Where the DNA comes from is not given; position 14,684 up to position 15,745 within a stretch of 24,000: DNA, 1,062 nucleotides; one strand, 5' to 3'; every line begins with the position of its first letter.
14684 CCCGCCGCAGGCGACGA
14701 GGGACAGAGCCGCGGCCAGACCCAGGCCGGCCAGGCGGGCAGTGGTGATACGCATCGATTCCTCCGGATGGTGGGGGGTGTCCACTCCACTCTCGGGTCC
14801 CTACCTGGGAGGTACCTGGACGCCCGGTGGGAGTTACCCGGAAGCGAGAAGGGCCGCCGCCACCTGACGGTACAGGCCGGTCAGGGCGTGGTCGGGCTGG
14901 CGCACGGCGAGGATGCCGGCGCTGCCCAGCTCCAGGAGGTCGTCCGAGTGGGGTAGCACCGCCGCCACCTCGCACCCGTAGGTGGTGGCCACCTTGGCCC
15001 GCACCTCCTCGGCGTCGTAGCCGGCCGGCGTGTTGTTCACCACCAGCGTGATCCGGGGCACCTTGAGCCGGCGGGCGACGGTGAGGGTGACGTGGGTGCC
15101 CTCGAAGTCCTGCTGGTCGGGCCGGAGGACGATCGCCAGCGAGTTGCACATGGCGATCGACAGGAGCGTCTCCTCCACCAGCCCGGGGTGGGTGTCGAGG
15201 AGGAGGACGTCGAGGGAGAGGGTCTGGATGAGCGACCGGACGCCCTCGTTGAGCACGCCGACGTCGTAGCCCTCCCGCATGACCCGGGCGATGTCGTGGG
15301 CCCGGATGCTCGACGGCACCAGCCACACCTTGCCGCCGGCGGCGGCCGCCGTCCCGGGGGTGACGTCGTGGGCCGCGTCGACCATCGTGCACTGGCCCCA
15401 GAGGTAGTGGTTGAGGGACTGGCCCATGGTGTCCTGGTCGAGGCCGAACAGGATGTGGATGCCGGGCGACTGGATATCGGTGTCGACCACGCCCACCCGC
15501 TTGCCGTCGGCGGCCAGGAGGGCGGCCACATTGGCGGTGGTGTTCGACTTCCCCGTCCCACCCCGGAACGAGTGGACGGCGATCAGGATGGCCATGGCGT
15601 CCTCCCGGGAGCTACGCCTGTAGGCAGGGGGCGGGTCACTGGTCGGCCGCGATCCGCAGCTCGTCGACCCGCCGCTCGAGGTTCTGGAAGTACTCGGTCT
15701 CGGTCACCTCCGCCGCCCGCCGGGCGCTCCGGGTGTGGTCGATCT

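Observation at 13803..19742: Candidate uncharacterised signalling module: orphan Hpt facing a transporter-fold giant / REC / MinD-ParA / lipoprotein operon with no histidine kinase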

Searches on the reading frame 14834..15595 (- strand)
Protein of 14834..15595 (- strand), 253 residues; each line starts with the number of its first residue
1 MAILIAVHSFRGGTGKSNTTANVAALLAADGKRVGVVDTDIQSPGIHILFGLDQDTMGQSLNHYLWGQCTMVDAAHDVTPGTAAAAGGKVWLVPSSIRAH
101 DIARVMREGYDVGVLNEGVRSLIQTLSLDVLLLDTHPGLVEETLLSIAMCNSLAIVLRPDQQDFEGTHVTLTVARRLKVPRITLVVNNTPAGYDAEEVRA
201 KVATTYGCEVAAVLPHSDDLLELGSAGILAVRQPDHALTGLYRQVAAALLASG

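Call 3: search_protein_families(library=pfam, proteins=[window:14834-15595:-], max_evalue=0.01)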
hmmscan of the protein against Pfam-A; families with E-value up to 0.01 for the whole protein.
window:14834-15595:- (253 aa): 6 families
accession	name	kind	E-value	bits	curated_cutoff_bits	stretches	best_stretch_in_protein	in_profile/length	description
PF10609.15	ParA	-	8.4e-16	58.6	27.1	1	4-226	5-221/246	NUBPL iron-transfer P-loop NTPase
PF13614.12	AAA_31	-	1.5e-13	51.5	27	1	4-172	3-162/177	AAA domain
PF01656.29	CbiA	-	1.4e-12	48.1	25.4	1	5-227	1-122/125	CobQ/CobB/MinD/ParA nucleotide binding domain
PF00142.24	Fer4_NifH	-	1.5e-05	25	25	1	11-51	8-49/271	4Fe-4S iron sulfur cluster binding proteins, NifH/frxC family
PF09140.17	MipZ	-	0.00014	21.7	20.7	1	5-47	3-45/262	ATPase MipZ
PF07015.17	VirC1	-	0.00022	21.1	24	1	4-44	3-43/231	VirC1 protein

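Call 4: search_protein_families(library=ncbifam, proteins=[window:14834-15595:-], max_evalue=0.01)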
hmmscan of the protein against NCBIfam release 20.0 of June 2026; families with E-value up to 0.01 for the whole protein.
window:14834-15595:- (253 aa): 24 families
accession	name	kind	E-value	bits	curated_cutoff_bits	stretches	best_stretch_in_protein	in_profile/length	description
NF047398.1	AAA_KGGVGR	domain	3e-19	70.1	90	1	4-169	4-184/190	KGGVGR-motif variant AAA ATPase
TIGR01969.1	minD_arch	subfamily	1.7e-18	66.7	201.75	1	4-246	2-227/251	cell division ATPase MinD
NF008669.0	PRK11670.1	equivalog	1.6e-11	43.7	348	1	4-54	109-159/369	iron-sulfur cluster carrier protein ApbC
NF041136.1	MrpORP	equivalog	4.6e-11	42.6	450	1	5-62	8-65/365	iron-sulfur cluster carrier protein MrpORP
NF041546.1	ParA_partition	equivalog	3e-10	40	180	1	5-43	2-40/203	ParA family partition ATPase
TIGR01968.1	minD_bact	equivalog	5.7e-10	39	212.9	1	4-74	3-72/261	septum site-determining protein MinD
TIGR01007.1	eps_fam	subfamily_domain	5.4e-08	32.6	108.05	1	5-77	20-90/204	polysaccharide biosynthesis tyrosine autokinase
TIGR03453.1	partition_RepA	equivalog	1.7e-07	30.4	348.45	1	4-166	106-273/387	plasmid partitioning protein RepA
TIGR03371.1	cellulose_yhjQ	equivalog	3.7e-07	29.9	157.85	1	4-57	3-55/246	cellulose biosynthesis protein BcsQ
NF040564.1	SCO2523_fam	equivalog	4e-07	29.6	200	1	4-72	2-73/305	SCO2523 family variant P-loop protein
TIGR01005.1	eps_transp_fam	subfamily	7.9e-07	27.6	411.7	1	4-56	548-600/754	exopolysaccharide transport protein family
NF008079.0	PRK10818.1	equivalog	1.3e-05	24.7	508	1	1-151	1-137/270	septum site-determining protein MinD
NF010443.0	PRK13869.1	subfamily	1.3e-05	24.1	446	1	4-51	123-169/405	plasmid-partitioning protein RepA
TIGR03018.1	pepcterm_TyrKin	hypoth_equivalog_domain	2e-05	24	230.65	1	4-55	37-89/207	XrtA-associated tyrosine autokinase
NF010423.0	PRK13849.1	equivalog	4.8e-05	22.8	313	1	4-44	3-43/231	conjugal transfer ATPase VirC1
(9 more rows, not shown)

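Call 29: search_solved_structures(query=window:14834-15595:-, max_evalue=0.001)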
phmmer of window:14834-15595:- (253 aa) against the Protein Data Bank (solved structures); distinct sequences matched with E-value up to 0.001: 22.
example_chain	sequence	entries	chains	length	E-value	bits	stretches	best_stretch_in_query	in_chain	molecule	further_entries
1hyq_A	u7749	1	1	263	1.2e-11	47.6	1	4-228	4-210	CELL DIVISION INHIBITOR (MIND-1)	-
3kb1_A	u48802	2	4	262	1.2e-10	44.3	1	4-235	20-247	Nucleotide-binding protein | Iron-sulfur cluster carrier protein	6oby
8zkc_A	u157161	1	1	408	2.9e-09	39.8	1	4-54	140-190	Iron-sulfur cluster carrier protein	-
4v03_A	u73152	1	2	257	7.9e-08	35.1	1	1-168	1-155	SITE-DETERMINING PROTEIN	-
2ph1_A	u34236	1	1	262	8.5e-08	35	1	5-55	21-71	Nucleotide-binding protein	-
4v02_A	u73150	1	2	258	1.1e-06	31.4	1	1-168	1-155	SITE-DETERMINING PROTEIN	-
6iub_A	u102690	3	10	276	1.2e-06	31.2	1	2-178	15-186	SpoOJ regulator (Soj)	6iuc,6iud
1wcv_1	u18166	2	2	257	1.6e-06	30.8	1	5-151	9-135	SEGREGATION PROTEIN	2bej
6g2g_A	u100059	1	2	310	1.9e-06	30.6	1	4-161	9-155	Cytosolic Fe-S cluster assembly factor CFD1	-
1g3q_A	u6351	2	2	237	4.7e-06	29.3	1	3-168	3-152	CELL DIVISION INHIBITOR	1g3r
8jmj_A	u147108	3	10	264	1.3e-05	27.9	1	2-178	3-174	SpoOJ regulator (Soj)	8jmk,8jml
5j1j_A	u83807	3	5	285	1.4e-05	27.8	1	4-157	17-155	Site-determining protein | Transcriptional antiactivator FleN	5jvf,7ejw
2bek_A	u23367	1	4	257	1.6e-05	27.6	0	5-94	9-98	SEGREGATION PROTEIN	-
5k5z_A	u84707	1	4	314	1.7e-05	27.4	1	2-55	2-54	ParA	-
5u1j_B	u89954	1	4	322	1.7e-05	27.4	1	2-55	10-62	Uncharacterized protein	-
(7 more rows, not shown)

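Call 62: find_homologous_proteins(query=window:14834-15595:-, max_evalue=1e-20)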
Query window:14834-15595:- (253 aa): 7984 proteins with E <= 1e-20 among 8000 candidates; the best 120 are listed.
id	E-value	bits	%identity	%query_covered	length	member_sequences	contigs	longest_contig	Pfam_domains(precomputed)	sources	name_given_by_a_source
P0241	2.7e-149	513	93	100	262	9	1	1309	PF10609.16,PF01656.30,PF13614.13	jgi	jgi:septum site-determining protein MinD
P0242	2.0e-147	507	90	100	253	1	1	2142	PF00142.25,PF10609.16,PF01656.30,PF13614.13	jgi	jgi:MinD-like ATPase involved in chromosome partitioning or flagellar assembly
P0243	2.0e-147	507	91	100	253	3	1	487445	PF10609.16,PF01656.30,PF13614.13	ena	-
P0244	1.0e-143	495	90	99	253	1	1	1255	PF10609.16,PF01656.30,PF13614.13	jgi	jgi:MinD-like ATPase involved in chromosome partitioning or flagellar assembly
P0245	3.8e-139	480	87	100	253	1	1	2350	PF10609.16,PF01656.30,PF13614.13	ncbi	ncbi:MAG TPA: MinD/ParA family protein [Acidimicrobiales bacterium]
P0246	3.5e-131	454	81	98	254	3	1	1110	PF00142.25,PF10609.16,PF01656.30,PF13614.13,PF07015.18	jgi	jgi:MinD-like ATPase involved in chromosome partitioning or flagellar assembly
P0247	2.1e-115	402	71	99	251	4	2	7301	PF10609.16,PF01656.30,PF13614.13,PF09140.18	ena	-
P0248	1.5e-112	393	69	99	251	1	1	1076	PF10609.16,PF01656.30,PF13614.13,PF09140.18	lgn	-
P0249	8.5e-112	390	69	99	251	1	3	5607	PF00142.25,PF10609.16,PF01656.30,PF13614.13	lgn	-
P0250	1.7e-111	389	69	99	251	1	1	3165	PF10609.16,PF01656.30,PF13614.13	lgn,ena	-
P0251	6.3e-111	387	71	99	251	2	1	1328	PF00142.25,PF10609.16,PF01656.30,PF13614.13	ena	-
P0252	5.4e-110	384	69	99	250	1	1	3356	PF10609.16,PF01656.30,PF13614.13,PF09140.18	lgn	-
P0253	1.1e-109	383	69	99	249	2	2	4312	PF00142.25,PF10609.16,PF01656.30,PF13614.13,PF09140.18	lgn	-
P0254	1.3e-109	383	68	99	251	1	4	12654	PF10609.16,PF01656.30,PF13614.13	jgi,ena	-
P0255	1.3e-109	383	68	99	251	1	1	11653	PF10609.16,PF01656.30,PF13614.13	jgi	-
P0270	6.9e-109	381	69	99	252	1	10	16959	PF10609.16,PF01656.30,PF13614.13,PF09140.18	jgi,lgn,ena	jgi:MinD-like ATPase involved in chromosome partitioning or flagellar assembly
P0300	3.3e-108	378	68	99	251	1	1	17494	PF00142.25,PF10609.16,PF01656.30,PF13614.13,PF09140.18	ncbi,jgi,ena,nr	ncbi:MAG TPA: MinD/ParA family protein [Rubrobacter sp.]|jgi:septum site-determining protein MinD|nr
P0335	7.0e-108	377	67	99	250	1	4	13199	PF10609.16,PF01656.30,PF13614.13,PF09140.18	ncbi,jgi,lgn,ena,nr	ncbi:MAG TPA: MinD/ParA family protein [Actinomycetota bacterium]|jgi:septum site-determining protei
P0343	9.6e-108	377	69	99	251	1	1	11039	PF10609.16,PF01656.30,PF13614.13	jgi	jgi:septum site-determining protein MinD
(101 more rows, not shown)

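Call 65: search_protein_families(library=padloc, proteins=[window:14834-15595:-], max_evalue=0.001)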
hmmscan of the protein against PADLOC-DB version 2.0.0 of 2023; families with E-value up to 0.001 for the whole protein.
window:14834-15595:- (253 aa): 2 families
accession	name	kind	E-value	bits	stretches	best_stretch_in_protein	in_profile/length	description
PDLC04559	PDC-M28B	-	3.4e-10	37.6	1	5-49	131-175/438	-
PDLC04560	PDC-M28B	-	2.2e-06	25.3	1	5-76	17-87/327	-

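Call 92: find_encoding_contigs(protein=P0300, flank=6000, max_places=1)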
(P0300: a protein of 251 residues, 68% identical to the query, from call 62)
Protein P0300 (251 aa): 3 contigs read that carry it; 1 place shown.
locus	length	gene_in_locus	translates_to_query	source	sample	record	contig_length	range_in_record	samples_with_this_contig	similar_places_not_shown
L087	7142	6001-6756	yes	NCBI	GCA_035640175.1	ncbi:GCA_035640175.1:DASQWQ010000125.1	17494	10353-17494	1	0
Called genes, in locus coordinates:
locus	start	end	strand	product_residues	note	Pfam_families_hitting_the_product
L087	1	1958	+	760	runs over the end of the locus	PF00931:NB-ARC (faint), PF20703:nSTAND1 (weak), PF25872:HTH_77, PF13424:TPR_12 (weak), PF00196:GerE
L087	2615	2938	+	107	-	PF08734:GYD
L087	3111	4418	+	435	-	PF07690:MFS_1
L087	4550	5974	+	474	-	PF00672:HAMP (weak)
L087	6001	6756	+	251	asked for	PF00142:Fer4_NifH (faint), PF01656:CbiA, PF09140:MipZ (weak), PF10609:ParA, PF13614:AAA_31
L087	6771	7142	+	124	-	?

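Call 93: find_encoding_contigs(protein=P0270, flank=6000, max_places=1)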
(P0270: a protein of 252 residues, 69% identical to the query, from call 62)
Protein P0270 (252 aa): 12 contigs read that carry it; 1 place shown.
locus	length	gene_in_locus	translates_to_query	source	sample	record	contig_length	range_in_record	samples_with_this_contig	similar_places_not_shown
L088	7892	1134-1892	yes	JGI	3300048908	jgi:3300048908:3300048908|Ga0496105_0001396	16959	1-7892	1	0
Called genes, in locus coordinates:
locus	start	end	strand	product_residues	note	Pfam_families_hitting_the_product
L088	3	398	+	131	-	?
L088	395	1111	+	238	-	PF00072:Response_reg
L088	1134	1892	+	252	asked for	PF01656:CbiA, PF09140:MipZ (weak), PF10609:ParA, PF13614:AAA_31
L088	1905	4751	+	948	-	-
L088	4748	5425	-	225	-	PF00440:TetR_N, PF02909:TetR_C_1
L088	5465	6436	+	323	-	PF08240:ADH_N, PF00107:ADH_zinc_N, PF13602:ADH_zinc_N_2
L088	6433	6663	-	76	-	-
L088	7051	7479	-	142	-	PF07040:DUF1326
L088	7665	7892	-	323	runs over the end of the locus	PF09948:PpoB2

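Call 94: find_encoding_contigs(protein=P0335, flank=6000, max_places=1)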
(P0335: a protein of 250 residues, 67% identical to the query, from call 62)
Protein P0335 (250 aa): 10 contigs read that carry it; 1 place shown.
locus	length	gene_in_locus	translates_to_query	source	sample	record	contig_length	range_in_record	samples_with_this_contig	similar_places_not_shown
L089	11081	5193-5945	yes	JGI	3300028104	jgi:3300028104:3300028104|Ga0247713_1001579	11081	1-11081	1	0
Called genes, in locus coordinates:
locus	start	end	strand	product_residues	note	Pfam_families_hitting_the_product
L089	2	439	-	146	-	?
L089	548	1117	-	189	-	PF04879:Molybdop_Fe4S4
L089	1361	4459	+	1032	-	PF01590:GAF, PF13185:GAF_2, PF13492:GAF_3, PF00512:HisKA, PF02518:HATPase_c, PF00072:Response_reg, PF01627:Hpt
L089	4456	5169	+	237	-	PF00072:Response_reg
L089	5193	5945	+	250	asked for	PF01656:CbiA, PF09140:MipZ (weak), PF10609:ParA, PF13614:AAA_31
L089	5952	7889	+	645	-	PF00027:cNMP_binding, PF24179:NTE_Ploop, PF01734:Patatin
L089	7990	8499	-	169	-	-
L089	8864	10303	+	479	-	PF00070:Pyr_redox (faint), PF01266:DAO (faint), PF01494:FAD_binding_3, PF03486:HI0933_like (faint), PF07992:Pyr_redox_2 (faint), PF21274:Rng_hyd_C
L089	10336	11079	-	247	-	?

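Call 96: find_encoding_contigs(protein=P0254, flank=6000, max_places=2)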
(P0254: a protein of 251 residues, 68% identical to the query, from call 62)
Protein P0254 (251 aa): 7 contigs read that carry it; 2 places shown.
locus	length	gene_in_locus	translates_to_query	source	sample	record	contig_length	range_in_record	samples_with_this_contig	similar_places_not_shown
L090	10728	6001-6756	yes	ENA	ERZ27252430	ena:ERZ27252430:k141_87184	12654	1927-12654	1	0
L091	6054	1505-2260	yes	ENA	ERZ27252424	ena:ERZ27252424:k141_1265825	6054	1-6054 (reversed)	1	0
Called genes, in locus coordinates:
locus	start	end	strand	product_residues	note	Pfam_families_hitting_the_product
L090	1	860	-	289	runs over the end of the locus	PF00941:FAD_binding_5, PF03450:CO_deh_flav_C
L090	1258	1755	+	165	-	-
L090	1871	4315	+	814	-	PF00989:PAS, PF08448:PAS_4 (weak), PF13188:PAS_8 (weak), PF13426:PAS_9, PF00512:HisKA, PF02518:HATPase_c, PF00072:Response_reg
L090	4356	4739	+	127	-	PF00072:Response_reg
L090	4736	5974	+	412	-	PF00512:HisKA, PF00072:Response_reg, PF00672:HAMP (faint)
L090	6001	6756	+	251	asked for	PF01656:CbiA, PF10609:ParA, PF13614:AAA_31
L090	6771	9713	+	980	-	PF12802:MarR_2 (faint)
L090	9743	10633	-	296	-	PF02625:XdhC_CoxI, PF13478:XdhC_C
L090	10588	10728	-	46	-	?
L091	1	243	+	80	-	?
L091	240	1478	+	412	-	PF00512:HisKA, PF00072:Response_reg, PF00672:HAMP (faint)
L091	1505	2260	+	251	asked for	PF01656:CbiA, PF10609:ParA, PF13614:AAA_31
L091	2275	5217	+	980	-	PF12802:MarR_2 (faint)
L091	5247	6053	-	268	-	?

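Call 97: find_encoding_contigs(protein=P0343, flank=6000, max_places=2)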
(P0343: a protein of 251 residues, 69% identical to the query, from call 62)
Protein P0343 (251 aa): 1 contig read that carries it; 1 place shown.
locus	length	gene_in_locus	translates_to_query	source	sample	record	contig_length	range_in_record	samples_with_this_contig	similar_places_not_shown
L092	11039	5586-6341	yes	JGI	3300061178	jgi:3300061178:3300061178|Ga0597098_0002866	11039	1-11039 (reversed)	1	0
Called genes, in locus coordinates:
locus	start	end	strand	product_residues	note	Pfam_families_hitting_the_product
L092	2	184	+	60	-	?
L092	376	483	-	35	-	-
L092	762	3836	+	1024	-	PF00989:PAS, PF08448:PAS_4, PF13188:PAS_8, PF13426:PAS_9, PF00512:HisKA, PF02518:HATPase_c, PF00072:Response_reg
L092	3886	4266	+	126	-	PF00072:Response_reg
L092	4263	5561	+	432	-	PF00512:HisKA, PF00072:Response_reg, PF00672:HAMP (weak)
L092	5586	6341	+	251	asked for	PF01656:CbiA, PF10609:ParA, PF13614:AAA_31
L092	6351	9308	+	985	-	-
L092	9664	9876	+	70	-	-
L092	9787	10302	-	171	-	-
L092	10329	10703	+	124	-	PF13384:HTH_23, PF13551:HTH_29, PF13518:HTH_28, PF13565:HTH_32 (weak)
